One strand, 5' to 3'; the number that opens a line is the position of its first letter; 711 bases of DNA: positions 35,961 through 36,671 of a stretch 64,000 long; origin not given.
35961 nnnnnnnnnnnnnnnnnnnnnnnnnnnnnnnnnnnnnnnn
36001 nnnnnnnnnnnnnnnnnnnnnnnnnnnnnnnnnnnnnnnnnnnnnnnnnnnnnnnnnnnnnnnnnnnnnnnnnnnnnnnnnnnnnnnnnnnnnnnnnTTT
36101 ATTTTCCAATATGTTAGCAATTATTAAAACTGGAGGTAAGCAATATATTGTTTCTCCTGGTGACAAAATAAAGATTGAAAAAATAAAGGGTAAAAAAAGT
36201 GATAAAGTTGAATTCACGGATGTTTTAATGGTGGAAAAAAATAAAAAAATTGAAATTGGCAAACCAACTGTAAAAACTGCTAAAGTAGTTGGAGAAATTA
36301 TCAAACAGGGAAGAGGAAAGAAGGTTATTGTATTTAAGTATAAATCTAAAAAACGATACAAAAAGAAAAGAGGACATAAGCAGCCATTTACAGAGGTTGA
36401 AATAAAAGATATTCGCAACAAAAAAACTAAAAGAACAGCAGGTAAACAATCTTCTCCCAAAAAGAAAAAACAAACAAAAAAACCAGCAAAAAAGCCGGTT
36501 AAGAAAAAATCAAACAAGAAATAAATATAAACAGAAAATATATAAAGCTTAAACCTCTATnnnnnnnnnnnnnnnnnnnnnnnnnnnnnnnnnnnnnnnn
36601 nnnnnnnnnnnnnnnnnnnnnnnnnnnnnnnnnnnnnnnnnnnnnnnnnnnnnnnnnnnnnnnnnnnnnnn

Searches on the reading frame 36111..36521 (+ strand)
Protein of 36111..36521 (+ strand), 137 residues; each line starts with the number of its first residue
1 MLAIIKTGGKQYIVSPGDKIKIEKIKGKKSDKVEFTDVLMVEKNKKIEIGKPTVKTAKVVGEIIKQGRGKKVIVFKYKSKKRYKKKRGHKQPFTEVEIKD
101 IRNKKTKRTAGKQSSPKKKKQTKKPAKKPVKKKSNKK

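Call 35: search_protein_families(library=pfam, proteins=[window:36111-36521:+], max_evalue=0.001)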
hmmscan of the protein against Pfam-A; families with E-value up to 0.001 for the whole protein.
window:36111-36521:+ (137 aa): 1 family
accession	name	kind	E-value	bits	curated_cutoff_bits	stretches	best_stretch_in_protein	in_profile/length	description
PF00829.26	Ribosomal_L21p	-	3.2e-35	120.8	27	1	1-101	1-99/99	Ribosomal prokaryotic L21 protein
